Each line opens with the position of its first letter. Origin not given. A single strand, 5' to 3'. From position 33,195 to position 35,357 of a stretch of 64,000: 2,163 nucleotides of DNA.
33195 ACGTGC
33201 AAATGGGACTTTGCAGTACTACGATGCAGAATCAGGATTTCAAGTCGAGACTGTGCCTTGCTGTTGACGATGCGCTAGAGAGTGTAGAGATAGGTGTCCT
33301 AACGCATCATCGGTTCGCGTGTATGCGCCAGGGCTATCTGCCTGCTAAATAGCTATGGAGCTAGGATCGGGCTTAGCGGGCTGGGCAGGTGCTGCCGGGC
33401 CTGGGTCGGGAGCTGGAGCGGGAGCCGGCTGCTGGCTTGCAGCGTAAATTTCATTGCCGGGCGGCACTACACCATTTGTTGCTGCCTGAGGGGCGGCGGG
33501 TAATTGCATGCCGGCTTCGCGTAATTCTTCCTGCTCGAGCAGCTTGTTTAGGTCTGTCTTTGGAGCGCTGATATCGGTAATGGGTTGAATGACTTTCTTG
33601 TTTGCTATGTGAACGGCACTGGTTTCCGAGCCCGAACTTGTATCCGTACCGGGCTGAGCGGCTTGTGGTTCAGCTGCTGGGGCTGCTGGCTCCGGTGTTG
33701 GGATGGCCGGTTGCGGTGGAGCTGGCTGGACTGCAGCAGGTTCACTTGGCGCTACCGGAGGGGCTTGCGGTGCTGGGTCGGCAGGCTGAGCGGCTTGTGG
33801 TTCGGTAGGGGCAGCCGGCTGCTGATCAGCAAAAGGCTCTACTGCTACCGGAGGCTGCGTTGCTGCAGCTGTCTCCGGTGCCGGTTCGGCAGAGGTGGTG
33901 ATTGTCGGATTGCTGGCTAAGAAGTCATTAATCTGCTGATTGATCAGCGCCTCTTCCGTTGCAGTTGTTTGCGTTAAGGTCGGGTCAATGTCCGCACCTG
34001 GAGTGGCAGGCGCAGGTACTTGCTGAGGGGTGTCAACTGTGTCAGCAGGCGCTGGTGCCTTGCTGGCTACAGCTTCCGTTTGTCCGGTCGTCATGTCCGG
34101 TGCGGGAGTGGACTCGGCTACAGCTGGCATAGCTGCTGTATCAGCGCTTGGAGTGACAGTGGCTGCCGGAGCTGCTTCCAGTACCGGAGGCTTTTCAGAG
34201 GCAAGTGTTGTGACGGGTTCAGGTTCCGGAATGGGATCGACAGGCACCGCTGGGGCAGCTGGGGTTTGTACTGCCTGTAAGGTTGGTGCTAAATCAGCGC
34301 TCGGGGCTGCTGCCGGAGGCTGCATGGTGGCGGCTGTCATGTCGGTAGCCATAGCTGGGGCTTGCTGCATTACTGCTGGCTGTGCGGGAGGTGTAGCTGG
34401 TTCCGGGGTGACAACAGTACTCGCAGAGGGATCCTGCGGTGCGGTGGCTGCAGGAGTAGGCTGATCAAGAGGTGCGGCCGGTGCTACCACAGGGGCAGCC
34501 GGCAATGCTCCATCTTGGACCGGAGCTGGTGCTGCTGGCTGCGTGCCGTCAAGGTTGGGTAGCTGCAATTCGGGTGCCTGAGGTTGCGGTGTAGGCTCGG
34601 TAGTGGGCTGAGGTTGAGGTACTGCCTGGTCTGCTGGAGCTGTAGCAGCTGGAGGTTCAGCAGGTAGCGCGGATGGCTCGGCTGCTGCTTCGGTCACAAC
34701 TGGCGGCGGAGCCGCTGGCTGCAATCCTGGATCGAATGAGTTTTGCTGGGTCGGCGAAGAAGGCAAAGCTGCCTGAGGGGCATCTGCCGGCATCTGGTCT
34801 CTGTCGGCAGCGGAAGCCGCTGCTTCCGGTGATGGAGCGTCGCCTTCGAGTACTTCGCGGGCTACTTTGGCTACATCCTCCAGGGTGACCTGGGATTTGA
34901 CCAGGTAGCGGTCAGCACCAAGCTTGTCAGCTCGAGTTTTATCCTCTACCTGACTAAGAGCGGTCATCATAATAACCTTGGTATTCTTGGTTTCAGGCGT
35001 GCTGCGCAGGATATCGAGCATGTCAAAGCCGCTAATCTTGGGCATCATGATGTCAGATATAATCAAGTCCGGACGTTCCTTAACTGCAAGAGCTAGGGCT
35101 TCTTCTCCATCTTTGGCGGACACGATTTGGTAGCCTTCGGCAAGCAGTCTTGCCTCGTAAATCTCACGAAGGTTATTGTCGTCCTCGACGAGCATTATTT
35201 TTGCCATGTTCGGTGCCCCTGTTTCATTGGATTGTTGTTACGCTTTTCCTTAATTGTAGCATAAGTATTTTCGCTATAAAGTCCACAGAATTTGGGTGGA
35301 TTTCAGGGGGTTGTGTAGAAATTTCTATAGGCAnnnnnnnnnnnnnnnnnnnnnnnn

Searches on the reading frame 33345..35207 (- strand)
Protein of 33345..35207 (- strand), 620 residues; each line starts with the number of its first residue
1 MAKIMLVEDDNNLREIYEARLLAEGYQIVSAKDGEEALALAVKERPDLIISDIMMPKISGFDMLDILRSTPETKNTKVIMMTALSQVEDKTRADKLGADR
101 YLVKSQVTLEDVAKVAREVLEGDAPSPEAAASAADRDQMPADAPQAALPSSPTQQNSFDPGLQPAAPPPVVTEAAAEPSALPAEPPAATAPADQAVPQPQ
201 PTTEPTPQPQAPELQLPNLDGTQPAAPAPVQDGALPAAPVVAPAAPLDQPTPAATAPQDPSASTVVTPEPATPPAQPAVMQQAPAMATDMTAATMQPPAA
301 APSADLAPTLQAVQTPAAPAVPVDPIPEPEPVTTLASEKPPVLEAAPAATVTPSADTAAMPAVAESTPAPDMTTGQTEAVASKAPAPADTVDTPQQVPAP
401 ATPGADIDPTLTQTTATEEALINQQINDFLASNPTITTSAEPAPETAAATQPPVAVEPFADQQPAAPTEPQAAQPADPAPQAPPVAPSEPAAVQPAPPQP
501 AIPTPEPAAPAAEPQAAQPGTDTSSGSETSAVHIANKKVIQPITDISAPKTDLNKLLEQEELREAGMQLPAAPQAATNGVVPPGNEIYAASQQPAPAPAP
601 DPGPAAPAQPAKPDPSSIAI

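Call 68: search_protein_families(library=pfam, max_evalue=0.00001, proteins=[window:33345-35207:-])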
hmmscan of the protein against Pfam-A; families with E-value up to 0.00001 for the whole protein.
window:33345-35207:- (620 aa): 1 family
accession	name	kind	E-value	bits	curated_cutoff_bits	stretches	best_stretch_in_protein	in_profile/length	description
PF00072.30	Response_reg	-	2.7e-23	82.7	30.2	1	4-105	1-100/111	Response regulator receiver domain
